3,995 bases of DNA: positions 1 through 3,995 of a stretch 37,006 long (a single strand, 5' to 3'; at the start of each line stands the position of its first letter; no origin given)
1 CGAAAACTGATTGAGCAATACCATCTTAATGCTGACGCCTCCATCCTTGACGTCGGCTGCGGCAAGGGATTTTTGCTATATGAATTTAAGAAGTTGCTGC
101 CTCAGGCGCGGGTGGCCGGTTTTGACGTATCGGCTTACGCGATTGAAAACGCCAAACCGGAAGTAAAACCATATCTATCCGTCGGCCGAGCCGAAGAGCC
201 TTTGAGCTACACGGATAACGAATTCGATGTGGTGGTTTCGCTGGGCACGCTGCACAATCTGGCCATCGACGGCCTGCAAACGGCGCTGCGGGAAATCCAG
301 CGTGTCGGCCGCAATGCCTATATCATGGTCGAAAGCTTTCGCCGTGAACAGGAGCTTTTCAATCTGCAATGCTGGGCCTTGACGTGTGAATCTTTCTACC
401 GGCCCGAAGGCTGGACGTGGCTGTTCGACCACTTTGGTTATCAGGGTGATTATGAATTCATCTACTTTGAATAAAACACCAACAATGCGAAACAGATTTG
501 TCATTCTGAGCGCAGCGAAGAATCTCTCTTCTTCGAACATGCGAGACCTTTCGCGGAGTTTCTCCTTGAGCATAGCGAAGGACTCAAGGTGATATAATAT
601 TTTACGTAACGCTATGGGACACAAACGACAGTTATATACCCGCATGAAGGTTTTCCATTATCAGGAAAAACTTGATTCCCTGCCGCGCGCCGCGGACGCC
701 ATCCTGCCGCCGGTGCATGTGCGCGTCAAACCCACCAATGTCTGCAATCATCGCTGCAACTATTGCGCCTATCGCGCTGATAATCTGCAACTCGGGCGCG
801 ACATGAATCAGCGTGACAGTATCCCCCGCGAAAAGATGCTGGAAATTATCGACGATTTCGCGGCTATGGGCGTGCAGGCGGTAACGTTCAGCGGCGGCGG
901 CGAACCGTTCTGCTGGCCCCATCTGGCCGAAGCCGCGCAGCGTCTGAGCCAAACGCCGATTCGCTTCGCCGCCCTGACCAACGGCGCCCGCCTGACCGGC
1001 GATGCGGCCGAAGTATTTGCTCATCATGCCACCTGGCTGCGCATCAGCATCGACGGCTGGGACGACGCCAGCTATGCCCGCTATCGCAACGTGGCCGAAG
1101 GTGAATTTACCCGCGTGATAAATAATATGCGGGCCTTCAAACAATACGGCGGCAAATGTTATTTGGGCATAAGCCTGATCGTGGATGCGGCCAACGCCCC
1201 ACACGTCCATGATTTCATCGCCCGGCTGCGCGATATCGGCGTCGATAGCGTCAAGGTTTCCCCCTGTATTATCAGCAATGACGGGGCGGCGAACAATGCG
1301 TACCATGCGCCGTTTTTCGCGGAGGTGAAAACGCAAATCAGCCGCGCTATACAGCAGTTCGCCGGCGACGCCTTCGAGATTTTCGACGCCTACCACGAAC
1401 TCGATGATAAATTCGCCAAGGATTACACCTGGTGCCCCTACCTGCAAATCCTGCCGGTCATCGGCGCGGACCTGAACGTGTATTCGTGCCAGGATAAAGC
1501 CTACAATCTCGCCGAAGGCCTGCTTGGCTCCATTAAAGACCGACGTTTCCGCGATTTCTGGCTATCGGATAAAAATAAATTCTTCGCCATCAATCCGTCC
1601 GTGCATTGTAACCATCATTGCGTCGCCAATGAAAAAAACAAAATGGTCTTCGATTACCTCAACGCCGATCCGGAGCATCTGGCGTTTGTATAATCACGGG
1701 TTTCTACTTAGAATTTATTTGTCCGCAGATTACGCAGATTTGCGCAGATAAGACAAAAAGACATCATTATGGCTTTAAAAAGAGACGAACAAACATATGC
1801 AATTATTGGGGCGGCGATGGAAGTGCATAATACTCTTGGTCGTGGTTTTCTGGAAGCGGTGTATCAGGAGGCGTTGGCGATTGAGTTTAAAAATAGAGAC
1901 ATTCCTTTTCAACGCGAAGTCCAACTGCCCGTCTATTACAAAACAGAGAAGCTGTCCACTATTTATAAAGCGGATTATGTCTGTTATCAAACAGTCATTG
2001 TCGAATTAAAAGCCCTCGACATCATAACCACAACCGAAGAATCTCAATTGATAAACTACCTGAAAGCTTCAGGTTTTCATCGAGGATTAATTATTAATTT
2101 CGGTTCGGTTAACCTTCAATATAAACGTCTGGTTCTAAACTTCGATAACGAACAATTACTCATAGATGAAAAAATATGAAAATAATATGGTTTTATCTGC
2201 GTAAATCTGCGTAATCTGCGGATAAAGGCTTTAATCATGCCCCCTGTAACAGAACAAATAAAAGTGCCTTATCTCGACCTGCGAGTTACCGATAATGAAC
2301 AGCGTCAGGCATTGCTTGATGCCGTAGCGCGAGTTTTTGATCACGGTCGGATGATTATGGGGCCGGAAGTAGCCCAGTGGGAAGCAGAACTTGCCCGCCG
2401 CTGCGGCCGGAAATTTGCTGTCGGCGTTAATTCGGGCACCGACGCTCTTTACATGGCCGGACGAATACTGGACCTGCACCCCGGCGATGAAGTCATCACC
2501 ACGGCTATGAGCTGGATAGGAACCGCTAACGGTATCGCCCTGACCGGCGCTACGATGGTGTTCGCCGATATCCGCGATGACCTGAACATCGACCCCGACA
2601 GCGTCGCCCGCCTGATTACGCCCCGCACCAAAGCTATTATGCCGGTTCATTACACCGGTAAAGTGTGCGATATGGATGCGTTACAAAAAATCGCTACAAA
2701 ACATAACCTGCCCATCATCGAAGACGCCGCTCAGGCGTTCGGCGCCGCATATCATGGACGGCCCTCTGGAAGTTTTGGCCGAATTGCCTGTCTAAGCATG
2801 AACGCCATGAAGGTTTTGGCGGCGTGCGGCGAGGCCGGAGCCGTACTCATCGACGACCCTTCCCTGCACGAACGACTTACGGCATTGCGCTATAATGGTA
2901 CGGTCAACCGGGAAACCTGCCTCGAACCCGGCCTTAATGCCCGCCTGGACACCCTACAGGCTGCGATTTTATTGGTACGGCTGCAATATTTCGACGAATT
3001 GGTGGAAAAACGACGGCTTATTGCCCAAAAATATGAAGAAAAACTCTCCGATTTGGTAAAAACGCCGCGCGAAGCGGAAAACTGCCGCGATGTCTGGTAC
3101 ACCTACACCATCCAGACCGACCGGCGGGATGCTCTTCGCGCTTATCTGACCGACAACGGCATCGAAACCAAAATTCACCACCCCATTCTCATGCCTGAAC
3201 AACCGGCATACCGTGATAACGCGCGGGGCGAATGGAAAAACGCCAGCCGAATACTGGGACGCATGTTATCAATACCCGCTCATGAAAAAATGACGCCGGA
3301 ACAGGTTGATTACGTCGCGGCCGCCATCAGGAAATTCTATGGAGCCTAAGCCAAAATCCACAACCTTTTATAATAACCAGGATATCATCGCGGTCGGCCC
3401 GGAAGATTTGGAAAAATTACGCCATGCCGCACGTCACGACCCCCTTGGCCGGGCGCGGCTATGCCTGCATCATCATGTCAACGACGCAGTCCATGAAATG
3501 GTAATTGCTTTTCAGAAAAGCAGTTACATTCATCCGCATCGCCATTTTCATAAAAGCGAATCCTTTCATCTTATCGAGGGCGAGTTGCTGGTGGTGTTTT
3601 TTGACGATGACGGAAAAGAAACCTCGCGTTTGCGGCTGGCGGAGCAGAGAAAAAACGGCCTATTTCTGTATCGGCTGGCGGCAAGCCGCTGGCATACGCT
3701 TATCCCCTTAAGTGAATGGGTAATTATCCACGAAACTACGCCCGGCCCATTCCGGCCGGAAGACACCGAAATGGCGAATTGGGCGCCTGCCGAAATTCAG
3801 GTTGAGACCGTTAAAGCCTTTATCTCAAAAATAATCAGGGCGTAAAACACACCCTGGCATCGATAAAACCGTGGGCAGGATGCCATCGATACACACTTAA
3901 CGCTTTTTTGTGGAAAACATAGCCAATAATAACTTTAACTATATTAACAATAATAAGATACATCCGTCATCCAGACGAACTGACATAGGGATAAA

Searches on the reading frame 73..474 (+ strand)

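Call 4: search_protein_families(library=pfam, proteins=[window:73-474:+], max_evalue=0.01)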
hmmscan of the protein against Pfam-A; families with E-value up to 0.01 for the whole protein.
window:73-474:+ (133 aa): 5 families
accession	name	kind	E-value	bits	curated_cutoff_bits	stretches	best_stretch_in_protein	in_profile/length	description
PF08241.18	Methyltransf_11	-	4e-10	40.6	21.2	1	9-80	18-88/95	Methyltransferase domain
PF13847.12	Methyltransf_31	-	4e-10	40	27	1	6-105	22-123/145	Methyltransferase domain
PF13649.12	Methyltransf_25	-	5.7e-09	37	27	1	4-78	14-92/97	Methyltransferase domain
PF08242.18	Methyltransf_12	-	6.1e-06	27.3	30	1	4-78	13-91/98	Methyltransferase domain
PF13489.12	Methyltransf_23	-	0.00014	22.1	27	1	12-124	45-160/164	Methyltransferase domain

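Call 25: search_protein_families(library=ncbifam, proteins=[window:73-474:+], max_evalue=0.001)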
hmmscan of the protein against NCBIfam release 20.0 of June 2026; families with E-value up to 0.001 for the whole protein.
window:73-474:+ (133 aa): 2 families
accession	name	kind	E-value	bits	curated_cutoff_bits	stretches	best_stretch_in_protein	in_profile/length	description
NF047649.1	MTase_UXPK_star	exception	5.8e-06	25.5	460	1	10-80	101-174/283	methyltransferase/UXPK-star double selenoprotein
TIGR03587.1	Pse_Me-ase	hypoth_equivalog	8.8e-05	22.7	112.05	1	4-88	60-142/204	pseudaminic acid biosynthesis-associated methylase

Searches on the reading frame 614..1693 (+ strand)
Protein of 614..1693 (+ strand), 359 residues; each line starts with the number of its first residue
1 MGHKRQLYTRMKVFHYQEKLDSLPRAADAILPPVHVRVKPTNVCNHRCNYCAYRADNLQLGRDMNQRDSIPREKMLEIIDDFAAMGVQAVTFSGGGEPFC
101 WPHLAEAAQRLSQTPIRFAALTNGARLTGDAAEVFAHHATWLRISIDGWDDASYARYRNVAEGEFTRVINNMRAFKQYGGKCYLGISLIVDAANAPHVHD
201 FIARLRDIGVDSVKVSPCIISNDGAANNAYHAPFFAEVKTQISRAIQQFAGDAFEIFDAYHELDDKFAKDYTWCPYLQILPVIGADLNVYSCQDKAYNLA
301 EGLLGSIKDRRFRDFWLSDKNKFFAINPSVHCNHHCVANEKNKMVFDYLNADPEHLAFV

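Call 4: search_protein_families(library=pfam, proteins=[window:614-1693:+], max_evalue=0.01)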
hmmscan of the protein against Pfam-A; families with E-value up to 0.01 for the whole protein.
window:614-1693:+ (359 aa): 2 families
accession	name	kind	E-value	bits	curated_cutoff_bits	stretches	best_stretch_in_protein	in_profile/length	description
PF04055.27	Radical_SAM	-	4.8e-23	82.6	29.5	1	39-186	2-148/166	Radical SAM superfamily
PF13353.11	Fer4_12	-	0.00023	21.9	22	1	43-107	14-73/137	4Fe-4S single cluster domain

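Call 25: search_protein_families(library=ncbifam, proteins=[window:614-1693:+], max_evalue=0.001)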
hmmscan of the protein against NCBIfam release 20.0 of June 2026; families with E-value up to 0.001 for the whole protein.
window:614-1693:+ (359 aa): 61 families (the best 25 are shown)
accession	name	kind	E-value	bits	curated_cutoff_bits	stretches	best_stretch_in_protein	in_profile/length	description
TIGR04317.1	W_rSAM_matur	equivalog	2.9e-19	69.4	380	1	37-308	7-271/349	tungsten cofactor oxidoreductase radical SAM maturase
NF038283.1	viperin_w_prok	equivalog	1.3e-16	60.6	180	1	41-219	9-192/281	viperin family antiviral radical SAM protein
TIGR02666.1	moaA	equivalog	3.1e-15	56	284.05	1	36-207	12-182/336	GTP 3',8-cyclase MoaA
TIGR04051.1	rSAM_NirJ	equivalog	3.7e-15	55.8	515.45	1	43-232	11-190/354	heme d1 biosynthesis radical SAM protein NirJ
TIGR03942.1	sulfatase_rSAM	equivalog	3.2e-14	52.8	349.45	1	35-338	1-313/363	anaerobic sulfatase maturase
TIGR04347.1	pseudo_SAM_Halo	equivalog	8.9e-14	51.5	525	1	38-213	42-207/390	TIGR04347 family pseudo-SAM/SPASM protein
TIGR04546.1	rSAM_ahbC_deAc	equivalog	1.5e-13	50.3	650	1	39-210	44-205/390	12,18-didecarboxysiroheme deacetylase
TIGR04250.1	SCM_rSAM_ScmE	equivalog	1.9e-13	50.1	400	1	35-178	4-140/358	SynChlorMet cassette radical SAM/SPASM protein ScmE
NF033640.1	N_Twi_rSAM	subfamily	3.4e-13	49.4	170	1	28-249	105-336/398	twitch domain-containing radical SAM protein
TIGR04054.1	rSAM_NirJ1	equivalog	4.2e-13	48.7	650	1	33-213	36-205/387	putative heme d1 biosynthesis radical SAM protein NirJ1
TIGR04303.1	GeoRSP_rSAM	equivalog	1.9e-12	47.4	400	1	41-218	12-177/325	GeoRSP system radical SAM/SPASM protein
NF047865.1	rSAM_PapB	equivalog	3e-12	46.4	340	1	41-261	10-231/330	PapB family radical SAM/SPASM ranthipeptide maturase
TIGR02668.1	moaA_archaeal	equivalog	6.3e-12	45.1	325.25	1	35-224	11-192/303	GTP 3',8-cyclase MoaA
TIGR04403.1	rSAM_skfB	equivalog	8.5e-12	44.6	300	1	33-309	103-365/402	sporulation killing factor system radical SAM maturase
NF045574.1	sacti_mat_StsB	exception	1e-11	44.4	625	1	41-215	103-266/466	StsB family radical SAM/SPASM domain sactipeptide maturase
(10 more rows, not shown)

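Call 46: find_encoding_contigs(protein=window:614-1693:+, flank=10000, max_places=2)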
Protein window:614-1693:+ (359 aa): no gene with exactly this product is on record in the collection.

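Call 85: search_solved_structures(query=window:614-1693:+, max_evalue=0.01)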
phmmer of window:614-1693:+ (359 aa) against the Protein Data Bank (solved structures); distinct sequences matched with E-value up to 0.01: 10.
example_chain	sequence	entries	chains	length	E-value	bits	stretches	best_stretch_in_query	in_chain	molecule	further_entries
6efn_A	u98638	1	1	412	3.6e-08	36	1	28-296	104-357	Sporulation killing factor maturation protein SkfB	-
8hzv_A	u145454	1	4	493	8e-07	31.5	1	33-210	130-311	Radical S-Adenosyl-L-methionine Enzyme DesII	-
8hzy_A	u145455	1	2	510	8.7e-07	31.4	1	33-210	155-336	DesII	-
6c8v_A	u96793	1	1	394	0.00015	24.1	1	16-154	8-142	Coenzyme PQQ synthesis protein E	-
4k37_A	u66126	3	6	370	0.00021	23.6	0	31-201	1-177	Anaerobic sulfatase-maturating enzyme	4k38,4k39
1tv7_A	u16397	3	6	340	0.00085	21.6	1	35-159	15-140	Molybdenum cofactor biosynthesis protein A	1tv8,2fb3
7vob_C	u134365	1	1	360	0.0017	20.6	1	44-179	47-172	Cytosylglucuronate decarboxylase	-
7voc_C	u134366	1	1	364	0.0018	20.5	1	44-179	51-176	Cytosylglucuronate decarboxylase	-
2fb2_A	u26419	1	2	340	0.0036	19.5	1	36-159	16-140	Molybdenum cofactor biosynthesis protein A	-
9gm3_A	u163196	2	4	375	0.0039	19.4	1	38-197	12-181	ChlB radical SAM domain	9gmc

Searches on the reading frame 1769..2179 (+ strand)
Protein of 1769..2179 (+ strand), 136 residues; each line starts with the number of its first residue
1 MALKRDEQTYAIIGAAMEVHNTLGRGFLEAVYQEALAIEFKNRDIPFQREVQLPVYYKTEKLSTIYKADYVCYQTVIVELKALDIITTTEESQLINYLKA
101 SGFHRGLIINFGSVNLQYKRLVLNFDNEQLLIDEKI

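Call 4: search_protein_families(library=pfam, proteins=[window:1769-2179:+], max_evalue=0.01)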
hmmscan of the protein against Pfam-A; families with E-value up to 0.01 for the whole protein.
window:1769-2179:+ (136 aa): 1 family
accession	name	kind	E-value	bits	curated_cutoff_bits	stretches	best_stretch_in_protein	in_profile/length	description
PF13366.12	PDDEXK_3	-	1e-39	135.9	22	1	7-120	2-116/117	PD-(D/E)XK nuclease superfamily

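Call 25: search_protein_families(library=ncbifam, proteins=[window:1769-2179:+], max_evalue=0.001)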
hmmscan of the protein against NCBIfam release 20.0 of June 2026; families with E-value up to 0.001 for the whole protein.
window:1769-2179:+ (136 aa): 1 family
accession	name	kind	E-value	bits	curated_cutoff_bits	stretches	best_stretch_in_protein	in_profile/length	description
TIGR04256.1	GxxExxY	subfamily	7.3e-42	142.4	35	1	8-122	2-116/116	GxxExxY protein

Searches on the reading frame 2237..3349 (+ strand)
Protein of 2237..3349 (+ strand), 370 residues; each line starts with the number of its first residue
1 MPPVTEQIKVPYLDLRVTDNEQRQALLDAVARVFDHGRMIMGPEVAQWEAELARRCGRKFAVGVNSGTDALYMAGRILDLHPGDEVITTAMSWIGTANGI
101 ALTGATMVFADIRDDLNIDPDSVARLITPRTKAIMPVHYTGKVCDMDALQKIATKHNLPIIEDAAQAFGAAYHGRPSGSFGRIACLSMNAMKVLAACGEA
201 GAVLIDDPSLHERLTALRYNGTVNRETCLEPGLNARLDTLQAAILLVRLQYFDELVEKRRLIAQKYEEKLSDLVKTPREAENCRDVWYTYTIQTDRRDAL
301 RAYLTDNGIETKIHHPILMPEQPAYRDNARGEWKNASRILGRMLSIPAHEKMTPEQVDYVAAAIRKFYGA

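Call 4: search_protein_families(library=pfam, proteins=[window:2237-3349:+], max_evalue=0.01)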
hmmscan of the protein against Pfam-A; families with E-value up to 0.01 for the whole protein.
window:2237-3349:+ (370 aa): 5 families
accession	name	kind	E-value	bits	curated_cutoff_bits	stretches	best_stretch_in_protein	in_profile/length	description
PF01041.23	DegT_DnrJ_EryC1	-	7e-105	351.6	19.8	1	24-365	5-360/360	DegT/DnrJ/EryC1/StrS aminotransferase family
PF00155.27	Aminotran_1_2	-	1.2e-07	31.7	19.7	1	47-165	46-187/361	Aminotransferase class I and II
PF00266.25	Aminotran_5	-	3e-06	26.9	21.5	1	65-170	68-182/371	Aminotransferase class-V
PF01212.27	Beta_elim_lyase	-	1.3e-05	25.2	27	1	41-172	30-177/288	Beta-eliminating lyase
PF01053.26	Cys_Met_Meta_PP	-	8.9e-05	21.6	27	1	34-165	44-175/381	Cys/Met metabolism PLP-dependent enzyme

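Call 25: search_protein_families(library=ncbifam, proteins=[window:2237-3349:+], max_evalue=0.001)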
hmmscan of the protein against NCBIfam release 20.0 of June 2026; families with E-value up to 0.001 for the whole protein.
window:2237-3349:+ (370 aa): 24 families
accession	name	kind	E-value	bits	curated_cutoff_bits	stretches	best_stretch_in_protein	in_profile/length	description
TIGR03588.1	PseC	equivalog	1.1e-65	222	423.5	1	27-366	14-378/380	UDP-4-amino-4,6-dideoxy-N-acetyl-beta-L-altrosamine transaminase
NF008687.0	PRK11706.1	equivalog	4.3e-65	219.9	375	1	49-368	37-374/375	dTDP-4-amino-4,6-dideoxygalactose transaminase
NF008658.2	PRK11658.1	equivalog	3.9e-61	206.8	631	1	27-367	17-376/379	UDP-4-amino-4-deoxy-L-arabinose aminotransferase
TIGR04181.1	NHT_00031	hypoth_equivalog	2.2e-56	191.3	420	1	41-348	28-358/359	LegC family aminotransferase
TIGR02379.1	ECA_wecE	subfamily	4.5e-52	177.1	434.85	1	47-368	35-375/376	dTDP-4-amino-4,6-dideoxy-D-glucose transaminase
TIGR04427.1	PLP_DesI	equivalog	1.1e-48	166.3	650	1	22-365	30-380/390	dTDP-4-dehydro-6-deoxyglucose aminotransferase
NF011936.0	PRK15407.1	equivalog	7.1e-42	143.6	423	2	16-221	42-251/440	lipopolysaccharide biosynthesis protein RfbH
NF004650.0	PRK05994.1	equivalog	1.7e-09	37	667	1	39-206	59-224/427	O-acetylhomoserine aminocarboxypropyltransferase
NF006096.0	PRK08248.1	equivalog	5.3e-08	31.9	726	1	39-207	60-226/431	homocysteine synthase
TIGR01326.1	OAH_OAS_sulfhy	subfamily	1.7e-07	30.3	495.1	1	40-178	54-191/418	O-acetylhomoserine aminocarboxypropyltransferase/cysteine synthase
NF005816.0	PRK07682.1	equivalog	7.1e-07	28.2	620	1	68-165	100-204/390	aminotransferase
NF004770.0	PRK06108.1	subfamily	1.2e-06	27.7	422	1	61-164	100-210/396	pyridoxal phosphate-dependent aminotransferase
NF041091.1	asp_aminotase_Arch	equivalog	1.5e-06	27.3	550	1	62-163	91-199/376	aspartate aminotransferase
NF041364.1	GntC_guanitoxin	equivalog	1.5e-06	27.3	415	1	68-164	70-174/356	guanitoxin biosynthesis PLP-dependent (S)-gamma-hydroxy-L-arginine cyclodehydratase GntC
NF004621.0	PRK05957.1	equivalog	1.8e-05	23.6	498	1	62-165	92-201/389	pyridoxal phosphate-dependent aminotransferase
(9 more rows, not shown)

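Call 65: search_solved_structures(query=window:2237-3349:+, max_evalue=1e-20)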
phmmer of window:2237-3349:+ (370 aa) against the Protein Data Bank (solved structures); distinct sequences matched with E-value up to 1e-20: 54.
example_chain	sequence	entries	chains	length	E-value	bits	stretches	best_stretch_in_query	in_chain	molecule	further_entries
2oga_A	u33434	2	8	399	3.5e-74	253.1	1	6-366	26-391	Transaminase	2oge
3uwc_A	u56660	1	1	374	1e-72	248.3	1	30-368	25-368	Nucleotide-sugar aminotransferase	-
7b0d_A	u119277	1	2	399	2e-72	247.3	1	9-367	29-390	Glutamine--scyllo-inositol transaminase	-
8e77_A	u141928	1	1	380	4.2e-69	236.4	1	12-355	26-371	DegT/DnrJ/EryC1/StrS aminotransferase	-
8e75_A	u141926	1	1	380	4.2e-69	236.4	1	12-355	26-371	DegT/DnrJ/EryC1/StrS aminotransferase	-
3nyu_A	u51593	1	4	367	6.5e-69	235.8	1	12-365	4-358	Aminotransferase WbpE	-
3nu7_A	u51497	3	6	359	8.7e-69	235.4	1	12-364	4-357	Aminotransferase WbpE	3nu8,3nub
3frk_A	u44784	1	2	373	2.1e-68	234.1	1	31-364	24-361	QdtB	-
3nys_A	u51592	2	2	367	4.4e-68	233.1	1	12-365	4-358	Aminotransferase WbpE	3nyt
7n63_A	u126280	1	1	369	5.2e-59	203.2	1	11-367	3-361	Putative aminotransferase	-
5u1z_A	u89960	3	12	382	3.9e-54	187.2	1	22-364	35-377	Putative aminotransferase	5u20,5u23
5u21_A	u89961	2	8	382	2.6e-53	184.5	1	22-364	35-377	Putative aminotransferase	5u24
3bn1_A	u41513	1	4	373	2.8e-53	184.4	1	41-365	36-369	Perosamine synthetase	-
3dr7_A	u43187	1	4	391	3.3e-53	184.1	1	41-365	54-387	Putative perosamine synthetase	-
3dr4_A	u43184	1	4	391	1.4e-52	182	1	41-365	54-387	Putative perosamine synthetase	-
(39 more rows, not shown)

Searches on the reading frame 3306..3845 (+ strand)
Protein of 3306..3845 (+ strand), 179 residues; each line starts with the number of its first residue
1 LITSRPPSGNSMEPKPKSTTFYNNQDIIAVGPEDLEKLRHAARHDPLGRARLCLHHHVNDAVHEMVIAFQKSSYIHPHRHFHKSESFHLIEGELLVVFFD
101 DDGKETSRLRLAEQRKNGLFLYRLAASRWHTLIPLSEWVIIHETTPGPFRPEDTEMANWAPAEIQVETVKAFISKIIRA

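Call 4: search_protein_families(library=pfam, proteins=[window:3306-3845:+], max_evalue=0.01)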
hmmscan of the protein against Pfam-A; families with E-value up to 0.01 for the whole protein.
window:3306-3845:+ (179 aa): 1 family
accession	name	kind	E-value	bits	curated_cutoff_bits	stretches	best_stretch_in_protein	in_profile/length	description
PF19480.5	DUF6016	-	0.0041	18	27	0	35-103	6-74/141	Domain of unknown function (DUF6016)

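Call 5: search_protein_families(library=ncbifam, proteins=[window:3306-3845:+], max_evalue=0.01)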
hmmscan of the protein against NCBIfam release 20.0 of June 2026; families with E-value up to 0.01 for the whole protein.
window:3306-3845:+ (179 aa): 1 family
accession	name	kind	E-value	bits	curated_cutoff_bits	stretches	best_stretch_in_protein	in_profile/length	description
TIGR04366.1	cupin_WbuC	subfamily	4.8e-41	139.7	42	1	32-161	4-132/132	WbuC family cupin fold metalloprotein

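Call 66: search_solved_structures(query=window:3339-3845:+, max_evalue=1)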
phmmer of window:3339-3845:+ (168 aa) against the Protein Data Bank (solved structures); distinct sequences matched with E-value up to 1: 2.
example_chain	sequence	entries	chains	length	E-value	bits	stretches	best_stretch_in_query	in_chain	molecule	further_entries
9kbz_B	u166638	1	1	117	0.0072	19.6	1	58-146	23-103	Double-stranded RNA-binding protein 4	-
4f9z_D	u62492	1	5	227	0.95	12.7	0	51-129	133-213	Endoplasmic reticulum resident protein 27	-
